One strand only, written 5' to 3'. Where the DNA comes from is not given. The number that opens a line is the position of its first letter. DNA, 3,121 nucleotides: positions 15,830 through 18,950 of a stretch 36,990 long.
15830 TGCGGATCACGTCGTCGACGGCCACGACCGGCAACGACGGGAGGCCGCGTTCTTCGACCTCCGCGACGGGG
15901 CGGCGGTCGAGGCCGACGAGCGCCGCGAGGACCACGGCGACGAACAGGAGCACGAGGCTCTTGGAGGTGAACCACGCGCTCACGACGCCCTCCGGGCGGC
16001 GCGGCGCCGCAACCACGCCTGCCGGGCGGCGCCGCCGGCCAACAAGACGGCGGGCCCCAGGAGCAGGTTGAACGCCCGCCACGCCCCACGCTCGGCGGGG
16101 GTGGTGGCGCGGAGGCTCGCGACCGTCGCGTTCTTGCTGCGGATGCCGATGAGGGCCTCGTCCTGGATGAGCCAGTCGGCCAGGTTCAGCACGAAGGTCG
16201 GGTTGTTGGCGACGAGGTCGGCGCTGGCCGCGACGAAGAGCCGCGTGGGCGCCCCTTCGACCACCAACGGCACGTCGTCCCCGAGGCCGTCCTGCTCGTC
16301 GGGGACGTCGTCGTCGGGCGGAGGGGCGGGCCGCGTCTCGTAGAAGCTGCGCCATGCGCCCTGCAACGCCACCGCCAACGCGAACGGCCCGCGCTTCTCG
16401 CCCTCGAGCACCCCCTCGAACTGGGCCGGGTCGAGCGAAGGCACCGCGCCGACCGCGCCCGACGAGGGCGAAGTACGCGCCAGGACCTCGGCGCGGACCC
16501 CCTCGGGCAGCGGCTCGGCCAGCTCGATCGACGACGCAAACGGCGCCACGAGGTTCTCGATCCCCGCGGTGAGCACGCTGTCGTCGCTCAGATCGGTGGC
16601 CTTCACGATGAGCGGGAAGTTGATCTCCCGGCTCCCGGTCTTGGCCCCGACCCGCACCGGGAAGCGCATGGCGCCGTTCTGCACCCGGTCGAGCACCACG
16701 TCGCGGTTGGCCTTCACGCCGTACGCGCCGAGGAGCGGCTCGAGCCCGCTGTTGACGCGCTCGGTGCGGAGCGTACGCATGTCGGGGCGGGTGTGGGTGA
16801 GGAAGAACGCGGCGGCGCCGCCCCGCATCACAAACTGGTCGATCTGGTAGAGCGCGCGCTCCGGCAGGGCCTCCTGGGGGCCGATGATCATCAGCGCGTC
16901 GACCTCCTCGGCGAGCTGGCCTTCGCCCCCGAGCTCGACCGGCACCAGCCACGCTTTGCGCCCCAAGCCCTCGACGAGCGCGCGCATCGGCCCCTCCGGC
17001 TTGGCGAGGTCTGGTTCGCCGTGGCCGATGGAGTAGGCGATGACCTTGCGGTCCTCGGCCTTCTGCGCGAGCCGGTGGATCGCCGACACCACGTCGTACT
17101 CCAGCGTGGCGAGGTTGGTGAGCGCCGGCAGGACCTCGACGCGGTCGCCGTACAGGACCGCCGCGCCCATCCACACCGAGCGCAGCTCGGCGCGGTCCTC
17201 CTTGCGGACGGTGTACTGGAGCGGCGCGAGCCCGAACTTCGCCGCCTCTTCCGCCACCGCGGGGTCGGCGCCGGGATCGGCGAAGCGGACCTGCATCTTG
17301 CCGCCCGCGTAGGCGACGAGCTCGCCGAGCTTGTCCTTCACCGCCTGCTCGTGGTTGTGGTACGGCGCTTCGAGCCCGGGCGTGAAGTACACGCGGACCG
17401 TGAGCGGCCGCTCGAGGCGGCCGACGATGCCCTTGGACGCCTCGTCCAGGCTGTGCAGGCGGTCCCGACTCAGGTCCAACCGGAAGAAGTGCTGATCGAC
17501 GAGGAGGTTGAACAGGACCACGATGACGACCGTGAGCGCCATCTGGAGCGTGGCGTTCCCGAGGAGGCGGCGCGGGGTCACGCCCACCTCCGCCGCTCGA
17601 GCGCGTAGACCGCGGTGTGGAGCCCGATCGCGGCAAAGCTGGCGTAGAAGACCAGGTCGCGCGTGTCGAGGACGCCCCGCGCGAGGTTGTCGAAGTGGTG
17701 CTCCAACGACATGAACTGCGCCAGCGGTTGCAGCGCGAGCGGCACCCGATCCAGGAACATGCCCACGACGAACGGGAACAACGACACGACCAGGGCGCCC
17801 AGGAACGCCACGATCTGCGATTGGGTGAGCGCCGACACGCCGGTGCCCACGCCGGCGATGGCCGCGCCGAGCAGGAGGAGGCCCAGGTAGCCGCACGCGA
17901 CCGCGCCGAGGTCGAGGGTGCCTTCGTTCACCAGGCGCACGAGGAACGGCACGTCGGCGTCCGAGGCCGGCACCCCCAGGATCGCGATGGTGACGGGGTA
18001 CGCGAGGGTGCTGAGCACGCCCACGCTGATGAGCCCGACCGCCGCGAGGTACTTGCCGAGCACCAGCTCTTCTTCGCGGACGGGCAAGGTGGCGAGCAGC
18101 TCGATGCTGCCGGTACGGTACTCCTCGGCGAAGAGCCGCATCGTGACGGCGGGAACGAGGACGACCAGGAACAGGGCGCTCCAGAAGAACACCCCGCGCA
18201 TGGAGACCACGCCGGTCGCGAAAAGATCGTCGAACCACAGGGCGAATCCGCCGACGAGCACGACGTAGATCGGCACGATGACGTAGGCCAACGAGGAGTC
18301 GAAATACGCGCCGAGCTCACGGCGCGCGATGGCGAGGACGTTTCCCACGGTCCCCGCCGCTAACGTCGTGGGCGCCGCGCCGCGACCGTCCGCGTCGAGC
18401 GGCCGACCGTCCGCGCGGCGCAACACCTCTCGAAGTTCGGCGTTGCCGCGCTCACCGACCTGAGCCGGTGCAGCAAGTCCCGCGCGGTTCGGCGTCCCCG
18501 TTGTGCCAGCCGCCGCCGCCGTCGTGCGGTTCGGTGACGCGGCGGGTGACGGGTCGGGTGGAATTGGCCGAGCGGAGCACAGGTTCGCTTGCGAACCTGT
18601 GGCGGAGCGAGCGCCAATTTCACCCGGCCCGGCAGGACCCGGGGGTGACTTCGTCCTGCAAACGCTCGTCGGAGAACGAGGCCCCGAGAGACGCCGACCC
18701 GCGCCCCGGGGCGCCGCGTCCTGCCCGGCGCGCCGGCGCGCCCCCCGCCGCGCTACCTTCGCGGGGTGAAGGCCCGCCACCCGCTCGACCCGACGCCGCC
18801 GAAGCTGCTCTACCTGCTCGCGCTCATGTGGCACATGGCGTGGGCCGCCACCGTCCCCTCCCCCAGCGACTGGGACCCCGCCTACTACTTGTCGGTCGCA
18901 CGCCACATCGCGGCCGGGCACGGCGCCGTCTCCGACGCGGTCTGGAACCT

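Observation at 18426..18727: Dispersed ~300-nt GC-rich element whose inter-copy differences preserve hairpins in a strand-specific way (candidate structured RNA)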

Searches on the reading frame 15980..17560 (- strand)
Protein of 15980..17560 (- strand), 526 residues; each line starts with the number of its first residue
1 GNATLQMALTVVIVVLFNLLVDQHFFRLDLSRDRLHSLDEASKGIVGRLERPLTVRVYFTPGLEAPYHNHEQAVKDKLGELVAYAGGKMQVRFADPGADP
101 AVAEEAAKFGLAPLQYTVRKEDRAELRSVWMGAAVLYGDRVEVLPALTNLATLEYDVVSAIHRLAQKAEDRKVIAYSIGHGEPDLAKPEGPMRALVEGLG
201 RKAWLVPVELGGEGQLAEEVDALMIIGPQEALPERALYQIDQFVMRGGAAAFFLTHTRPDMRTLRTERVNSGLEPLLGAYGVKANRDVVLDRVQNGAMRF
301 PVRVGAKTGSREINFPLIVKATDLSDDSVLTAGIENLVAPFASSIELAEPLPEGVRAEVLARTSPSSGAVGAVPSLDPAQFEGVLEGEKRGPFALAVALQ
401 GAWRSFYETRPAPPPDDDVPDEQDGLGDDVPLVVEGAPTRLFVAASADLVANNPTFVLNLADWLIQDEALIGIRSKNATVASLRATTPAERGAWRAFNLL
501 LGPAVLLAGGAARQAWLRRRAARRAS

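Call 16: search_protein_families(library=pfam, proteins=[window:15980-17560:-], max_evalue=0.001)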
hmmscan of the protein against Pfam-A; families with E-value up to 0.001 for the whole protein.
window:15980-17560:- (526 aa): 2 families
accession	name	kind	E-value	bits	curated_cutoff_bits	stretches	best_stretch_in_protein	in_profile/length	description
PF09822.16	ABC_transp_aux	-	1.7e-43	149.4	34.7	1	171-453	1-262/288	ABC-type uncharacterized transport system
PF23357.1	DUF7088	-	2.5e-20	73.1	27.8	1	33-135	2-104/105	Domain of unknown function (DUF7088)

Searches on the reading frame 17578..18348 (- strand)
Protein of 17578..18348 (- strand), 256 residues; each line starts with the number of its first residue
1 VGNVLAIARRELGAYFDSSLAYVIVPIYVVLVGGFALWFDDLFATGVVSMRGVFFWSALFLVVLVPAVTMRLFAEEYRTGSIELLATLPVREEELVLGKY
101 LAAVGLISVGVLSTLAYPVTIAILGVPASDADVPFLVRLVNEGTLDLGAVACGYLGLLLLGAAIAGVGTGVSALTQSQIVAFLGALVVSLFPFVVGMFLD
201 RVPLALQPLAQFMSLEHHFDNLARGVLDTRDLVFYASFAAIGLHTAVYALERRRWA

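Call 16: search_protein_families(library=pfam, proteins=[window:17578-18348:-], max_evalue=0.001)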
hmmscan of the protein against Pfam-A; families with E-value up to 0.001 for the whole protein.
window:17578-18348:- (256 aa): 5 families
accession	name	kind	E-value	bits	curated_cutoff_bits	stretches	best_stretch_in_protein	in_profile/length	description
PF12679.13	ABC2_membrane_2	-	8.4e-09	35.5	27.2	1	58-207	75-211/283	ABC-2 family transporter protein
PF12698.13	ABC2_membrane_3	-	8.1e-08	32.2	31.6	1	54-213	165-306/347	ABC-2 family transporter protein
PF12730.13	ABC2_membrane_4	-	2.3e-06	28.1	27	1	21-137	21-138/179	ABC-2 family transporter protein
PF13346.12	ABC2_membrane_5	-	3.3e-06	27.2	25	1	54-117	37-99/205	ABC-2 family transporter protein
PF03379.19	CcmB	-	0.00017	21.5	24.9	1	52-151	50-142/215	CcmB protein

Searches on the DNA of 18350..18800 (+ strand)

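Call 9: search_rna_families(source=window, start=18350, end=18800, threshold=evalue, max_evalue=10, show_alignments=2)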
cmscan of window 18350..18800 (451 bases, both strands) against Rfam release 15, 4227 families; matches with E-value up to 10: 3.
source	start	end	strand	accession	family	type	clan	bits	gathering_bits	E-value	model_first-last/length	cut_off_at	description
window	18505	18550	-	RF03207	mir-3960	Gene; miRNA;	-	17.9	73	6.2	1-73/73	no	mir-3960 microRNA precursor family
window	18542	18639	-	RF01695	C4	Gene; antisense;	CL00128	16.1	45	2.3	1-87/87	no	C4 antisense RNA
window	18393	18422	-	RF02336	GlsR1_miR6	Gene; snRNA; snoRNA; CD-box;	-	15.1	100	4.1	35-64/85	no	Giardia snoRNA GlsR1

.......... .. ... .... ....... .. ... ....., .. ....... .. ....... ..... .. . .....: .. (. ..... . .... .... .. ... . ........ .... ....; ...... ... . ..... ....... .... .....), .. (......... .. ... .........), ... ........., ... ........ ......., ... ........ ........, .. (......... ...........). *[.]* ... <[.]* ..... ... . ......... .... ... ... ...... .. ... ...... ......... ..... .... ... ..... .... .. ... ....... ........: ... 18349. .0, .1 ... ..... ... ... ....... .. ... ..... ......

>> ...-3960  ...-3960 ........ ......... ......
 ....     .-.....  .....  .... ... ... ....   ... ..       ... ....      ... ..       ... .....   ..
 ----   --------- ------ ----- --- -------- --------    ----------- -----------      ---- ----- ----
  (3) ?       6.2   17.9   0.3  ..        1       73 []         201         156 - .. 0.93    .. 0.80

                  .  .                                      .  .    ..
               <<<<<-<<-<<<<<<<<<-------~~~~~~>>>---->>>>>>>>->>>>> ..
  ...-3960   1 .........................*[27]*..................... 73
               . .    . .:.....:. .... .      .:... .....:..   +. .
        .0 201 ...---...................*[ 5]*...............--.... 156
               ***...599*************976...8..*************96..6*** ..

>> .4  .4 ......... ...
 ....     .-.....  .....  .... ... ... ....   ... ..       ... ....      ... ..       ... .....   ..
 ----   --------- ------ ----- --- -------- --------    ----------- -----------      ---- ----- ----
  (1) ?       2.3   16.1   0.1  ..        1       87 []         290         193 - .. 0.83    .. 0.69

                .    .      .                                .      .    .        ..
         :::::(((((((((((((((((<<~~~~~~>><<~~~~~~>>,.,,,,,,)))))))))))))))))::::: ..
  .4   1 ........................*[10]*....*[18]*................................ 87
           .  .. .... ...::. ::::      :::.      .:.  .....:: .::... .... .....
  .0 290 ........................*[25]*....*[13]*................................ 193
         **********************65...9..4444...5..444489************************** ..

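Call 95: build_rna_model(alignment_id=A3)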
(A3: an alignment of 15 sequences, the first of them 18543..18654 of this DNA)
Model R1 built from alignment A3 (15 sequences, 118 columns); structure: RNAalifold consensus.
model positions 112; base pairs 38; branch points 0; effective number of sequences 0.59; information 0.591 bits per position. Calibrated on 0.2 Mb of random sequence (short: E-values are rough).
structure used (alignment columns):
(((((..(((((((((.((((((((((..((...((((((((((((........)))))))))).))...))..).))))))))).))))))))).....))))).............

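Call 96: search_with_rna_model(model_id=R1, sources=[window, L029, L030, L031, L032, L033, L034, L035, L036, L037, L038, L039, L040, L041, L042, L045, L046, L047, L048, L049, L050, L051, L043, L006, L007, L008, L009, L010, L011, L012, L013, L014, L015, L016, L017, L018, L019, L020], max_evalue=1)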
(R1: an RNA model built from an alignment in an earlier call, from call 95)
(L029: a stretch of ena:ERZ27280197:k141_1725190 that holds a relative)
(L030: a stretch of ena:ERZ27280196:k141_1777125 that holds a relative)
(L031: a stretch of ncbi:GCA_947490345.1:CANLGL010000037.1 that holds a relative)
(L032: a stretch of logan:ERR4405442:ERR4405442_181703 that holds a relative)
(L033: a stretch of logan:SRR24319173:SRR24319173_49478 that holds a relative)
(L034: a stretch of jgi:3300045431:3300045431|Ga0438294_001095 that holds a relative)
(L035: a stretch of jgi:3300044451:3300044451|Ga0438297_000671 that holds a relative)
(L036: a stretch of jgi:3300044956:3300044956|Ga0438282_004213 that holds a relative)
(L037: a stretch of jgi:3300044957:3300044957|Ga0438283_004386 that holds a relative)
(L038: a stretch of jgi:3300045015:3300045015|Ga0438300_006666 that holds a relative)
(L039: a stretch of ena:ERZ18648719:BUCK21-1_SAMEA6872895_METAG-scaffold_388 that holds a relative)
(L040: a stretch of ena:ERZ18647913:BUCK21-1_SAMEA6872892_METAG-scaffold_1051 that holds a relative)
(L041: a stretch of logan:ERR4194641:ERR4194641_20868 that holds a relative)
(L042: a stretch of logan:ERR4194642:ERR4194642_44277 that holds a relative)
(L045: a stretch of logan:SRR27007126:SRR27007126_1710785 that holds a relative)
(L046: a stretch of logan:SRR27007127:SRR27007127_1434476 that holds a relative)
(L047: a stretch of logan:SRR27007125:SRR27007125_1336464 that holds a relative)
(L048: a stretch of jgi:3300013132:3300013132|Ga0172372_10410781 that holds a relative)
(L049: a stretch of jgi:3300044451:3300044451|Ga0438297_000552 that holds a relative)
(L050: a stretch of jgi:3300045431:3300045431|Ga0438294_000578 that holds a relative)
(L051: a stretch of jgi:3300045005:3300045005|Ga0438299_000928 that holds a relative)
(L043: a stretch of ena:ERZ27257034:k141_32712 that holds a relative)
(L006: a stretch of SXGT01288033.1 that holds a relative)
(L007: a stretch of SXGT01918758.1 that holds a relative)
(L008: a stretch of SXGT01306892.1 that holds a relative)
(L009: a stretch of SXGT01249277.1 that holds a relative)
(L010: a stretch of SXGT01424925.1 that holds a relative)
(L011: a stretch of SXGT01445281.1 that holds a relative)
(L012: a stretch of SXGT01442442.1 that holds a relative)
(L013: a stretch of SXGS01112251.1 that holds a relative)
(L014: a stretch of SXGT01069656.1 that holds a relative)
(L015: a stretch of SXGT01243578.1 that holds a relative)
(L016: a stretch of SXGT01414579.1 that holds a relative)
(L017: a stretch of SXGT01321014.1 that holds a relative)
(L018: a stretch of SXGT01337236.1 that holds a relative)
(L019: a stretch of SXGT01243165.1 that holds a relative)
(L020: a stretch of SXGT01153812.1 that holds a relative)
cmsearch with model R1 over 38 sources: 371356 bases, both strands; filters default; matches with E-value up to 1: 39.
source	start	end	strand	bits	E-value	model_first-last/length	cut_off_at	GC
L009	6596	6707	+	137.4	5e-27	1-112/112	no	0.71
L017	4724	4835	-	137.2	5.5e-27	1-112/112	no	0.7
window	18543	18654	+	136.9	6.2e-27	1-112/112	no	0.69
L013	3415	3526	+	136.1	9.4e-27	1-112/112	no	0.71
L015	2386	2497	+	135.9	1.1e-26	1-112/112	no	0.71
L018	240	351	+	135.1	1.5e-26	1-112/112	no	0.71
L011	117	228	+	134.5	2.1e-26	1-112/112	no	0.71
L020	1960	2071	-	134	2.6e-26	1-112/112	no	0.69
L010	167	278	+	134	2.7e-26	1-112/112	no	0.68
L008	3577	3688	+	133.7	3.1e-26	1-112/112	no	0.72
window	33798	33909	-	132.7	5.1e-26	1-112/112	no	0.71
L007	138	249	+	132.5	5.7e-26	1-112/112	no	0.71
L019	2256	2367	-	130.5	1.6e-25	1-112/112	no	0.73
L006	242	353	-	124.7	2.9e-24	1-112/112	no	0.73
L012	6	117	-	122.4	9.1e-24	1-112/112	no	0.73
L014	3831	3948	-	115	3.7e-22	1-112/112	no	0.71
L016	11935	12037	+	102.1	2.4e-19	1-112/112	no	0.7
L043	9838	9940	+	75.9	1.3e-13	1-112/112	no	0.71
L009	6600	6684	-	50.1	5.4e-08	8-92/112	no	0.69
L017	4737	4847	+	48.8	1e-07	1-112/112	no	0.7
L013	3419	3503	-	48.2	1.4e-07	8-92/112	no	0.71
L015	2390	2474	-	48.2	1.4e-07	8-92/112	no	0.71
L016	11934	12018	-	48.2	1.4e-07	8-92/112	no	0.71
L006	265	349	+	47.6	2e-07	8-92/112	no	0.72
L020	1973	2083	+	47.4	2.1e-07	1-112/112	no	0.7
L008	3581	3665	-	47.1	2.4e-07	8-92/112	no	0.72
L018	244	328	-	46.5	3.4e-07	8-92/112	no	0.69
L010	155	265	-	45.8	4.9e-07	1-112/112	no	0.7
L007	142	226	-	41.7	3.7e-06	8-92/112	no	0.69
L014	3854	3944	+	41.7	3.8e-06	8-92/112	no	0.69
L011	121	205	-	41.2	4.8e-06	8-92/112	no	0.71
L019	2279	2363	+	41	5.3e-06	8-92/112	no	0.72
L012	29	113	+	39.2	1.3e-05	8-92/112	no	0.72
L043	9838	9921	-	24.2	0.025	8-92/112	no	0.71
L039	12673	12748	+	17.1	0.88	1-112/112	no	0.72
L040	6339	6414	+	17.1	0.88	1-112/112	no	0.72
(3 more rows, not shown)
